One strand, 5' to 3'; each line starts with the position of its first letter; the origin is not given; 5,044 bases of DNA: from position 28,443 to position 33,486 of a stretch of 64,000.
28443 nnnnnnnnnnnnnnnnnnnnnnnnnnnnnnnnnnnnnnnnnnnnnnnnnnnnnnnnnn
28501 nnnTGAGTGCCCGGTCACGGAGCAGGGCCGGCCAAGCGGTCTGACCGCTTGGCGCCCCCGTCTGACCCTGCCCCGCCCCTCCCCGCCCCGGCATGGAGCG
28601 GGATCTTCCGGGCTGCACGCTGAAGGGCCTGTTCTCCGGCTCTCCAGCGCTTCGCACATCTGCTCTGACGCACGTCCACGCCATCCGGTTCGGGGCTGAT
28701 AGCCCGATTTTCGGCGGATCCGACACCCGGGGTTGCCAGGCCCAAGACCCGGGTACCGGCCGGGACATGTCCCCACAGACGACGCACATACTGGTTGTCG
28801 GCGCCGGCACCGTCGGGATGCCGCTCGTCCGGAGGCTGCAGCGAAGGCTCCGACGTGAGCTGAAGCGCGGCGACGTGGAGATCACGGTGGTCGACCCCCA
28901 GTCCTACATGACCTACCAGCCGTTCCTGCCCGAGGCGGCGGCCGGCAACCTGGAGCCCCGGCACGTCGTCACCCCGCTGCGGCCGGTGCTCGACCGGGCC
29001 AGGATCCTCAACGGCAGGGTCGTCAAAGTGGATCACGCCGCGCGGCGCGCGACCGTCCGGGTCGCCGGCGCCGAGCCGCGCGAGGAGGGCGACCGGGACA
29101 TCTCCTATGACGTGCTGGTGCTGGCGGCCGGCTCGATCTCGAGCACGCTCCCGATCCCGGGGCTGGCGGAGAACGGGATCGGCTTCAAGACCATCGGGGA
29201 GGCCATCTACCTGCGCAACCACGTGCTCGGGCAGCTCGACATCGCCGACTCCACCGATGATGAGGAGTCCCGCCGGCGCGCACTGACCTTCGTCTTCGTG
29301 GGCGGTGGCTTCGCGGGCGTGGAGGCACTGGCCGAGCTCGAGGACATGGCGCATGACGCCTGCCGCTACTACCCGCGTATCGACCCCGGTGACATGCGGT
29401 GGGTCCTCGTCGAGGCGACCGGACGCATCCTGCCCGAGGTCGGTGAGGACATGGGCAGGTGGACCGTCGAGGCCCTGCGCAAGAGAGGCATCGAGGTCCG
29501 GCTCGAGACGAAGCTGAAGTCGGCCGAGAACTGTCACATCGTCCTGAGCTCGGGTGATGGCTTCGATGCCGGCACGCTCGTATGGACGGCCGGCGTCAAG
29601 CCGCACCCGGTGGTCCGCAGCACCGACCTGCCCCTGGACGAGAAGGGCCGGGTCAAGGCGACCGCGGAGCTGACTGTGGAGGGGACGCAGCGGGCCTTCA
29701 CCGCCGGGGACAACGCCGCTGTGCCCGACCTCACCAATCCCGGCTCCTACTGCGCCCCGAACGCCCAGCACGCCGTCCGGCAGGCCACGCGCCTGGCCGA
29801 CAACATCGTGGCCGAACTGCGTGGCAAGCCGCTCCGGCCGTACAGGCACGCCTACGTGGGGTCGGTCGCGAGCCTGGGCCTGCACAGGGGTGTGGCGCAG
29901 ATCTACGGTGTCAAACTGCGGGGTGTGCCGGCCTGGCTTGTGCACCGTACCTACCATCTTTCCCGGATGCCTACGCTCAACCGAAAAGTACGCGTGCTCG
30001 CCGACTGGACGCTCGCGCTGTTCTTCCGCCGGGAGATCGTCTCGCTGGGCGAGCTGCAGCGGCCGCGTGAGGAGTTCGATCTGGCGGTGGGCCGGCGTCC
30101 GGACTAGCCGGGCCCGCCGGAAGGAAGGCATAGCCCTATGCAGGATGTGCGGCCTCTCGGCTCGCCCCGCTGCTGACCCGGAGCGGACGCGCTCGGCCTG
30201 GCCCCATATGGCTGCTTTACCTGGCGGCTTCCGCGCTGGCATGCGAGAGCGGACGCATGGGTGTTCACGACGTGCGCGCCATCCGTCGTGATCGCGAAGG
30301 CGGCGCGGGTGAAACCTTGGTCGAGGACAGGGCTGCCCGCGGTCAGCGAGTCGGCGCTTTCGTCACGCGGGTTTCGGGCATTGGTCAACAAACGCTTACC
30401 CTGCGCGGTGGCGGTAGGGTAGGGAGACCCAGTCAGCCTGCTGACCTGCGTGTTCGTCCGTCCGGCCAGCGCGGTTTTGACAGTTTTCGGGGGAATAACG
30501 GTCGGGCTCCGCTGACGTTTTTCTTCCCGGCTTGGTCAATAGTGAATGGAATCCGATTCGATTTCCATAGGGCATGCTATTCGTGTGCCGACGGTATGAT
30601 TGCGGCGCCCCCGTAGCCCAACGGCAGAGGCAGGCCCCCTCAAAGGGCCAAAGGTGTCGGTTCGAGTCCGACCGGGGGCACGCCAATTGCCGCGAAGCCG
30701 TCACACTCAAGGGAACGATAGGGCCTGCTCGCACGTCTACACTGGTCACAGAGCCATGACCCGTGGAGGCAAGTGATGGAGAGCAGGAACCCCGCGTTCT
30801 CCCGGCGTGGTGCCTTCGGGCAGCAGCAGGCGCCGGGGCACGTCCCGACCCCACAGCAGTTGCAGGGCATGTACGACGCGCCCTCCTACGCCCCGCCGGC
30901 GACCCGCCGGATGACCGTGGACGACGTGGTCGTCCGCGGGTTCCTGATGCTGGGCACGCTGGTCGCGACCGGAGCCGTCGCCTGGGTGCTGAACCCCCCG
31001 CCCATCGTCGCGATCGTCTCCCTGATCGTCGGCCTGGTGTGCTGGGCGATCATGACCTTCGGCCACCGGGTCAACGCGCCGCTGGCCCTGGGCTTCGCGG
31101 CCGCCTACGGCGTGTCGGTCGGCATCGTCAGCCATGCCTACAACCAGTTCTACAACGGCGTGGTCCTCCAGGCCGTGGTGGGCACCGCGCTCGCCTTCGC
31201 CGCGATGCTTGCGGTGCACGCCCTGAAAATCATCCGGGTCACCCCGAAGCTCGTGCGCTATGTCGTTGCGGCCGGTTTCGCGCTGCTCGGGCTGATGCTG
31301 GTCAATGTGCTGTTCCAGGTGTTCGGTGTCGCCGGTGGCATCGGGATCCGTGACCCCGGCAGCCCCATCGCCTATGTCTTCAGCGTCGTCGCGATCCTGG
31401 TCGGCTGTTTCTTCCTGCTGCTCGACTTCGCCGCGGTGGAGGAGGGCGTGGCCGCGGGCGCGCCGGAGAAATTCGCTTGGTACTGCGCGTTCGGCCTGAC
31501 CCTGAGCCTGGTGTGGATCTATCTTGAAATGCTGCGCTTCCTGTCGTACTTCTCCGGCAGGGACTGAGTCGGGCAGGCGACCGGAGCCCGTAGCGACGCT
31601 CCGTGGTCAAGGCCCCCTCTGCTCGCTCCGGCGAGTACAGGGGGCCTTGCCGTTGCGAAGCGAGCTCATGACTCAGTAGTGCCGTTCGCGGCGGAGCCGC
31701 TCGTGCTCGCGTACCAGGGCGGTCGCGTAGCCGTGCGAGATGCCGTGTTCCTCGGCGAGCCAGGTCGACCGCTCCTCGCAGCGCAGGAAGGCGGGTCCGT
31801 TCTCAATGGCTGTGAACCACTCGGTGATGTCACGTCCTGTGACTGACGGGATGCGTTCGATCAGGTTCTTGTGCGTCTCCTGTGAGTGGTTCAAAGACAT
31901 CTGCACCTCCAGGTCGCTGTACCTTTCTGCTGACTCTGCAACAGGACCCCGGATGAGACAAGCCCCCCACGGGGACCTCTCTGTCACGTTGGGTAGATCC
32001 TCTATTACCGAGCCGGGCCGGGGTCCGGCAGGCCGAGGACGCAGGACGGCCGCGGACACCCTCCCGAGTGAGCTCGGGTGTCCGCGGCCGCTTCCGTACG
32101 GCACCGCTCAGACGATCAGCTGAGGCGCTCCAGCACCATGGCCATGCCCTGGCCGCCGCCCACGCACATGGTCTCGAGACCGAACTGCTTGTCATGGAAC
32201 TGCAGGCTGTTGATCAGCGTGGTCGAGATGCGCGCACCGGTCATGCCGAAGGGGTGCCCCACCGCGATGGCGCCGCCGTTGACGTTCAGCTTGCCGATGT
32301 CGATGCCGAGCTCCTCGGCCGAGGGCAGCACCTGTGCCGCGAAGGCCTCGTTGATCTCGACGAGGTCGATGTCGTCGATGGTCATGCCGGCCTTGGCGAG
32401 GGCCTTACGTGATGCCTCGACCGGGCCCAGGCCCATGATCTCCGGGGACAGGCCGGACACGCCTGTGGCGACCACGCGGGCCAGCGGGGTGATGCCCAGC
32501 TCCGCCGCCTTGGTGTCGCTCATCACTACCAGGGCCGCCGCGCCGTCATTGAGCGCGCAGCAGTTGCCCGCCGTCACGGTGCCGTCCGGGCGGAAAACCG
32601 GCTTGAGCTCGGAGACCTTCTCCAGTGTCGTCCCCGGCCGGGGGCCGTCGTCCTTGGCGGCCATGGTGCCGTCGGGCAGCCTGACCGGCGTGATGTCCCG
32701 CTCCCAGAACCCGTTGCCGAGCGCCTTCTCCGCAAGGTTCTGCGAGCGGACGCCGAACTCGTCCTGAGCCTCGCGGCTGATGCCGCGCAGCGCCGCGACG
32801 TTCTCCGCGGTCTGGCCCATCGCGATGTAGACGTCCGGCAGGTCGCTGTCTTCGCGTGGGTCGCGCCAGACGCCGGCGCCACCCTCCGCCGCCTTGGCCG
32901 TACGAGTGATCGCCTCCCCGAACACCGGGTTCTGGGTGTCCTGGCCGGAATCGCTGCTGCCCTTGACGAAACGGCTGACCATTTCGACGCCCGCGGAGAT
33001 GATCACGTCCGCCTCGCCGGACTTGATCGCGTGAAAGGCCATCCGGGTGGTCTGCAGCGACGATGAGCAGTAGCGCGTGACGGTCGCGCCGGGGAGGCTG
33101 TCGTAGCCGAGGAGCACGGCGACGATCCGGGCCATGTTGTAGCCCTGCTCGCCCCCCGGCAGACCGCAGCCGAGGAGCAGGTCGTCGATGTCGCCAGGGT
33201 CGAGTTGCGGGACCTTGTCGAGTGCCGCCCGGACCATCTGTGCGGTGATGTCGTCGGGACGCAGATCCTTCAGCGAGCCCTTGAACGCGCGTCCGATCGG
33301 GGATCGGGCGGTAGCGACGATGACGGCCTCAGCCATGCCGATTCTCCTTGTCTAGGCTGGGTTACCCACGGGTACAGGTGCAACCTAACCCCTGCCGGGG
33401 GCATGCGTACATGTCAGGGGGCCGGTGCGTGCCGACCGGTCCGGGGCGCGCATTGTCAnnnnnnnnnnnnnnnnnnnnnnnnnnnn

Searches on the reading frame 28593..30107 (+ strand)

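Call 43: search_protein_families(library=pfam, proteins=[window:28593-30107:+])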
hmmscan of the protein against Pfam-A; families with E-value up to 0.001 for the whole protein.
window:28593-30107:+ (504 aa): 4 families
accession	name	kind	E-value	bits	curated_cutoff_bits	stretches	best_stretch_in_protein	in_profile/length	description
PF07992.20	Pyr_redox_2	-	6.8e-34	118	26.1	1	65-397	2-290/291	Pyridine nucleotide-disulphide oxidoreductase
PF00070.33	Pyr_redox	-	4e-09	37.3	22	1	234-312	3-67/82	Pyridine nucleotide-disulphide oxidoreductase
PF22366.1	NDH2_C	-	3.2e-05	24.5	27.7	1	421-480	1-61/62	NDH2 C-terminal domain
PF13454.12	NAD_binding_9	-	0.00036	21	21.8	0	68-114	2-44/155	FAD-NAD(P)-binding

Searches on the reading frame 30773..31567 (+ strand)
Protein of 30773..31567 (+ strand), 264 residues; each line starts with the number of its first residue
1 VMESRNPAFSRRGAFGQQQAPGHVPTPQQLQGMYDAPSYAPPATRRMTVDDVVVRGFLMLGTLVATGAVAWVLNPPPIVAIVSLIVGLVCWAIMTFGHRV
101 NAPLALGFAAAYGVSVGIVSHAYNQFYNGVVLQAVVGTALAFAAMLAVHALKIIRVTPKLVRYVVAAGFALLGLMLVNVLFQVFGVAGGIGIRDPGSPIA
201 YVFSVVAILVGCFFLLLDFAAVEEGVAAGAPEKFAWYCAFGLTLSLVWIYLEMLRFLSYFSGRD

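Call 6: search_protein_families(library=pfam, proteins=[window:30773-31567:+])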
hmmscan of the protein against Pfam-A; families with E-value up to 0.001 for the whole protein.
window:30773-31567:+ (264 aa): 2 families
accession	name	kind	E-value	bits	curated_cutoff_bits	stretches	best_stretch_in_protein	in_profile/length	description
PF12811.12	BaxI_1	-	3.5e-68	230.1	26.2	1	6-261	1-232/233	Bax inhibitor 1 like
PF01027.25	Bax1-I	-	7.6e-15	55.7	34.1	1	58-257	10-207/207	Inhibitor of apoptosis-promoting Bax1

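Call 9: find_homologous_proteins(query=window:30776-31567:+, max_evalue=1e-20)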
Query window:30776-31567:+ (263 aa): 665 proteins with E <= 1e-20 among 8000 candidates; the best 120 are listed.
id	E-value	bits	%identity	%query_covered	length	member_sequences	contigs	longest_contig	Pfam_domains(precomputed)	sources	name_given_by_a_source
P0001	5.4e-166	569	100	100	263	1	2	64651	PF01027.27,PF12811.13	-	-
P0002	4.4e-144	497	87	100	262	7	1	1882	PF01027.27,PF12811.13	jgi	jgi:uncharacterized YccA/Bax inhibitor family protein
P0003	4.6e-143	494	87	100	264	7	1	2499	PF01027.27,PF12811.13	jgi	jgi:uncharacterized YccA/Bax inhibitor family protein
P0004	6.3e-140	483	84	100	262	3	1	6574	PF01027.27,PF12811.13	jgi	jgi:uncharacterized YccA/Bax inhibitor family protein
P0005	4.2e-138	477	85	100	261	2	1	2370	PF01027.27,PF12811.13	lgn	-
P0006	9.8e-138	476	83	100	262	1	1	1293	PF01027.27,PF12811.13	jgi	jgi:uncharacterized YccA/Bax inhibitor family protein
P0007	4.4e-137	474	84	100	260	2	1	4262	PF01027.27,PF12811.13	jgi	jgi:uncharacterized YccA/Bax inhibitor family protein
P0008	2.6e-135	468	82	100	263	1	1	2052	PF01027.27,PF12811.13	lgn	-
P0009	3.6e-123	428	77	100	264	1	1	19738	PF01027.27,PF12811.13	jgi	jgi:uncharacterized YccA/Bax inhibitor family protein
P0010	1.8e-116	406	72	100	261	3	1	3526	PF01027.27,PF12811.13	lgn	-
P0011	2.0e-115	403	74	100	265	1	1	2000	PF01027.27,PF12811.13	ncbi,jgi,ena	-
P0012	3.8e-114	399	74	100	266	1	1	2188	PF01027.27,PF12811.13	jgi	jgi:uncharacterized YccA/Bax inhibitor family protein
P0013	4.7e-114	399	72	100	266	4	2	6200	PF01027.27,PF12811.13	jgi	jgi:uncharacterized YccA/Bax inhibitor family protein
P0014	6.7e-114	398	70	100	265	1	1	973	PF01027.27,PF12811.13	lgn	-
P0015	1.8e-113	397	72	100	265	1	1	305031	PF01027.27,PF12811.13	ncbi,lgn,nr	ncbi:MAG TPA: Bax inhibitor-1/YccA family protein [Streptosporangiaceae bacterium]|nr:Bax inhibitor-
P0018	5.7e-112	392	69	100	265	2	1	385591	PF01027.27,PF12811.13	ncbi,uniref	ncbi:Bax inhibitor-1/YccA family protein [Actinomadura viridis]|uniref:Bax inhibitor-1/YccA family p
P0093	1.6e-97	344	63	100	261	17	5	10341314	PF01027.27,PF12811.13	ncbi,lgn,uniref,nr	ncbi:Bax inhibitor-1/YccA family protein [Streptosporangium roseum]|uniref:Integral membrane protein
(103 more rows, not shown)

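Call 10: find_encoding_contigs(protein=P0001, flank=3000, max_places=4)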
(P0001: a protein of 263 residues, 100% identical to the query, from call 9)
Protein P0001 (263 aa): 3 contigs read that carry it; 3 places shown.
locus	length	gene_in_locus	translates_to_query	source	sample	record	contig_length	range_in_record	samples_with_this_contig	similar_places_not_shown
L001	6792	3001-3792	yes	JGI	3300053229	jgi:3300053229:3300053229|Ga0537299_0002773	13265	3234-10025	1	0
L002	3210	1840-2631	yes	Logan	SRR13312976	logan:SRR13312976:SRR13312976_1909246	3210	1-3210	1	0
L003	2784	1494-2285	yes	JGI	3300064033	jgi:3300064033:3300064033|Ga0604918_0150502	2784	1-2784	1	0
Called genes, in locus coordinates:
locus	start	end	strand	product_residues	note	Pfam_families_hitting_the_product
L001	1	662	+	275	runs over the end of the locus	PF03167:UDG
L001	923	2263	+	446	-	PF07992:Pyr_redox_2, PF00070:Pyr_redox (weak), PF22366:NDH2_C (faint)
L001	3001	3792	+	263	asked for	PF12811:BaxI_1, PF01027:Bax1-I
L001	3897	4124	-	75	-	PF14117:DUF4287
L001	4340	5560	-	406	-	PF00108:Thiolase_N, PF00109:ketoacyl-synt (faint), PF02803:Thiolase_C, PF22691:Thiolase_C_1 (faint)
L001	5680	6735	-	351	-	PF00657:Lipase_GDSL, PF13472:Lipase_GDSL_2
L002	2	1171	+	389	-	?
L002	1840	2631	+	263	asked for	PF12811:BaxI_1, PF01027:Bax1-I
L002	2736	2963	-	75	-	PF14117:DUF4287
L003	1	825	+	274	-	?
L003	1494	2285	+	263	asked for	PF12811:BaxI_1, PF01027:Bax1-I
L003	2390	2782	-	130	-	?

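Call 11: find_encoding_contigs(protein=P0004, flank=5000, max_places=3)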
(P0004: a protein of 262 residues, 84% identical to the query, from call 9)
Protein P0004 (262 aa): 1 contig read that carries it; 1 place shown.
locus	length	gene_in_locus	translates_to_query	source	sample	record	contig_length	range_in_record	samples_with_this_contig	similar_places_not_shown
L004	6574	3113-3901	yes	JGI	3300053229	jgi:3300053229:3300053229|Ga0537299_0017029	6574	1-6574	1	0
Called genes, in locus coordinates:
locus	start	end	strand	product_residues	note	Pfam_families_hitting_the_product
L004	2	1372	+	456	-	?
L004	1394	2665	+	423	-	PF02353:CMAS, PF13489:Methyltransf_23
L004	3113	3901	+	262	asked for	PF12811:BaxI_1, PF01027:Bax1-I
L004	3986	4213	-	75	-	PF14117:DUF4287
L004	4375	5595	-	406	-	PF00108:Thiolase_N, PF02803:Thiolase_C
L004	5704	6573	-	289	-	?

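Call 12: find_encoding_contigs(protein=P0009, flank=5000, max_places=3)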
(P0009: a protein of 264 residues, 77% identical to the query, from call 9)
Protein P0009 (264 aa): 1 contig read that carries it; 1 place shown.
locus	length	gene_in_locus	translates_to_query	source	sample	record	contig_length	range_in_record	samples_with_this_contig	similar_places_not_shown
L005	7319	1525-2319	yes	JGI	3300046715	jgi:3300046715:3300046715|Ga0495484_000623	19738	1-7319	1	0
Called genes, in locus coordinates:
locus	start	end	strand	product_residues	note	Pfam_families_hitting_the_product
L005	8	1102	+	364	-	PF02353:CMAS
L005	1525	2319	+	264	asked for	PF12811:BaxI_1, PF01027:Bax1-I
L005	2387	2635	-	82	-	PF14117:DUF4287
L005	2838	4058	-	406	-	PF00108:Thiolase_N, PF00109:ketoacyl-synt (faint), PF22691:Thiolase_C_1 (faint), PF02803:Thiolase_C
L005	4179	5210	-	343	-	PF00657:Lipase_GDSL, PF13472:Lipase_GDSL_2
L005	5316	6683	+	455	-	PF00291:PALP, PF00571:CBS (weak)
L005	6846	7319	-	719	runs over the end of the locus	PF03176:MMPL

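Call 14: find_encoding_contigs(protein=P0015, flank=6000, max_places=2)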
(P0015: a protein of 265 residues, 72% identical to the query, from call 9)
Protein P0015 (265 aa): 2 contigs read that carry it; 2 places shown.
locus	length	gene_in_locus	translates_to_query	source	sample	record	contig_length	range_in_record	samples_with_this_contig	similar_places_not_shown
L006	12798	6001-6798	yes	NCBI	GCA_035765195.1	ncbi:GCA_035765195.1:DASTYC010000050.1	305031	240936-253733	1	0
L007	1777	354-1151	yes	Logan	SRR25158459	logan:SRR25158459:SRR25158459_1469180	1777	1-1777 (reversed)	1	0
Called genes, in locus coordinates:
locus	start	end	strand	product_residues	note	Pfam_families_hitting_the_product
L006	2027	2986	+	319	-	-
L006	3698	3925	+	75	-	PF04505:CD225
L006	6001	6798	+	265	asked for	PF12811:BaxI_1, PF01027:Bax1-I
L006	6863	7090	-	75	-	PF14117:DUF4287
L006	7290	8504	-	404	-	PF00108:Thiolase_N, PF00109:ketoacyl-synt (faint), PF02803:Thiolase_C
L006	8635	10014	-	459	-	PF13360:PQQ_2 (weak)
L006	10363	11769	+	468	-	PF00291:PALP, PF00571:CBS (weak)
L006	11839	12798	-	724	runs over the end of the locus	PF03176:MMPL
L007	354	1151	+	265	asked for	PF12811:BaxI_1, PF01027:Bax1-I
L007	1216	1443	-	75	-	PF14117:DUF4287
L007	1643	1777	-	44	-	?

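Call 15: find_encoding_contigs(protein=P0018, flank=6000, max_places=2)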
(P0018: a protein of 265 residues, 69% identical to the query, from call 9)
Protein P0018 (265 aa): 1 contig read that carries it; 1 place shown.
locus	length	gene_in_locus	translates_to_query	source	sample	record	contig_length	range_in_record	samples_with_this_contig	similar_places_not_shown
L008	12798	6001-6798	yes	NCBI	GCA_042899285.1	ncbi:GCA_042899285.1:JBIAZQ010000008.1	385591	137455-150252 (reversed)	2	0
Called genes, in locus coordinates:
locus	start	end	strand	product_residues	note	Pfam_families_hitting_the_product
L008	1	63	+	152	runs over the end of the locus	PF04977:DivIC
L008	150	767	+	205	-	-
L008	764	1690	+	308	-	PF02541:Ppx-GppA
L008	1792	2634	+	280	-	PF03167:UDG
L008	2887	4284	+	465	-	PF01266:DAO (faint), PF07992:Pyr_redox_2, PF00070:Pyr_redox (weak)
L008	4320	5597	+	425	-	PF02353:CMAS, PF13489:Methyltransf_23, PF08242:Methyltransf_12 (weak), PF13649:Methyltransf_25 (weak)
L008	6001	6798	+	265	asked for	PF12811:BaxI_1, PF01027:Bax1-I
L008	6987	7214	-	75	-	PF14117:DUF4287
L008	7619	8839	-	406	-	PF00108:Thiolase_N, PF00109:ketoacyl-synt (weak), PF08545:ACP_syn_III (faint), PF22691:Thiolase_C_1 (faint), PF02803:Thiolase_C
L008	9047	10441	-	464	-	PF13360:PQQ_2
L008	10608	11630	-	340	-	PF00657:Lipase_GDSL, PF13472:Lipase_GDSL_2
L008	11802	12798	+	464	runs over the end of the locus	PF00291:PALP, PF00571:CBS (weak)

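Call 16: find_encoding_contigs(protein=P0093, flank=6000, max_places=2)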
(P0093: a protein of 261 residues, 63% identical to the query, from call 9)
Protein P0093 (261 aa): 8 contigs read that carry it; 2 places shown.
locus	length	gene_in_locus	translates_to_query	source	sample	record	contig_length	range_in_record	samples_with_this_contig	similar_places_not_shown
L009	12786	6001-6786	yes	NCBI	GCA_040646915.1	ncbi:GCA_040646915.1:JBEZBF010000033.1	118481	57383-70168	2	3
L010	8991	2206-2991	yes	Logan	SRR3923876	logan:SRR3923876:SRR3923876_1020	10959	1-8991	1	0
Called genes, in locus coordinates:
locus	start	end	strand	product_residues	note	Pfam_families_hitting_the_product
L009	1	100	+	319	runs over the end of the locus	PF02541:Ppx-GppA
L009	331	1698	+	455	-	-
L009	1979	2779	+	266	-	PF03167:UDG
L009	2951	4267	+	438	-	PF01266:DAO (faint), PF07992:Pyr_redox_2, PF00070:Pyr_redox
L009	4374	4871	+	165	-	PF13291:ACT_4 (faint), PF13740:ACT_6, PF01842:ACT (weak)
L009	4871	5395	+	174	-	PF01327:Pep_deformylase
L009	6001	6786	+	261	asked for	PF12811:BaxI_1, PF01027:Bax1-I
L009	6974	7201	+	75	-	PF14117:DUF4287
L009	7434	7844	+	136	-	PF01243:PNPOx_N, PF16242:Pyrid_ox_like (weak)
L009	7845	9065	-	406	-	PF00108:Thiolase_N, PF02803:Thiolase_C, PF22691:Thiolase_C_1 (faint)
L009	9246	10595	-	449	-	PF13360:PQQ_2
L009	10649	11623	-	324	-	PF00657:Lipase_GDSL, PF13472:Lipase_GDSL_2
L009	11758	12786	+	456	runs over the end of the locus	PF00291:PALP, PF00571:CBS (weak)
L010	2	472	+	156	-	?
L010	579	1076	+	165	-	PF13291:ACT_4 (faint), PF13740:ACT_6, PF01842:ACT (weak)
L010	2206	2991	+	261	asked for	PF12811:BaxI_1, PF01027:Bax1-I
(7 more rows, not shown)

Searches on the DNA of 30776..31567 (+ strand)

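Call 61: search_rna_families(source=L006, start=3000, end=7000, threshold=evalue, max_evalue=0.1)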
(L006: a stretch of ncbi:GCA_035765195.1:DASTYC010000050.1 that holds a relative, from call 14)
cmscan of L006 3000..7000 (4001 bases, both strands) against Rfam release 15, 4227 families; matches with E-value up to 0.1: 0.
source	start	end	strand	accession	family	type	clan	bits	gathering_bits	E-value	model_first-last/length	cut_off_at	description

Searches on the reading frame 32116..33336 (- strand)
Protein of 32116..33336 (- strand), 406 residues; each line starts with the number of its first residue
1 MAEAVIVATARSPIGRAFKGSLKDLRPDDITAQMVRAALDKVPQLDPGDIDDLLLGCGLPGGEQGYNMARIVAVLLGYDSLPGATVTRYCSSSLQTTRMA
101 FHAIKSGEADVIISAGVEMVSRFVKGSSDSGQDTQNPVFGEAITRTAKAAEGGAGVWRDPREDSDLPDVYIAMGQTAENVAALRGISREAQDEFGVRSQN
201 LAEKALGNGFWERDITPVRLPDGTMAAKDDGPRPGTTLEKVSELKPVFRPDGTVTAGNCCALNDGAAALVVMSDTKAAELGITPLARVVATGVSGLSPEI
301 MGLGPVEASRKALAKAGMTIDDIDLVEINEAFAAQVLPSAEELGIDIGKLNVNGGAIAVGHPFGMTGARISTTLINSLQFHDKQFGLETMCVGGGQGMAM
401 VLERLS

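Call 6: search_protein_families(library=pfam, proteins=[window:32116-33336:-])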
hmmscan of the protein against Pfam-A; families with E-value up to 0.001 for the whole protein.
window:32116-33336:- (406 aa): 4 families
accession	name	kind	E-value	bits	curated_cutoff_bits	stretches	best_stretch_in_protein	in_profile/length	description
PF00108.29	Thiolase_N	-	4.3e-60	203.7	26.4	1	5-274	2-259/260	Thiolase, N-terminal domain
PF02803.24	Thiolase_C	-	2.9e-48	163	27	1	283-404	2-123/123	Thiolase, C-terminal domain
PF22691.2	Thiolase_C_1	-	1.1e-05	25.7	28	1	306-345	21-60/144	Thiolase C-terminal domain-like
PF00109.32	ketoacyl-synt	-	2.2e-05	24.6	20.8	1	84-120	168-204/252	Beta-ketoacyl synthase, N-terminal domain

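Call 8: find_encoding_contigs(protein=window:32116-33336:-, flank=10000, max_places=10)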
Protein window:32116-33336:- (406 aa): no gene with exactly this product is on record in the collection.
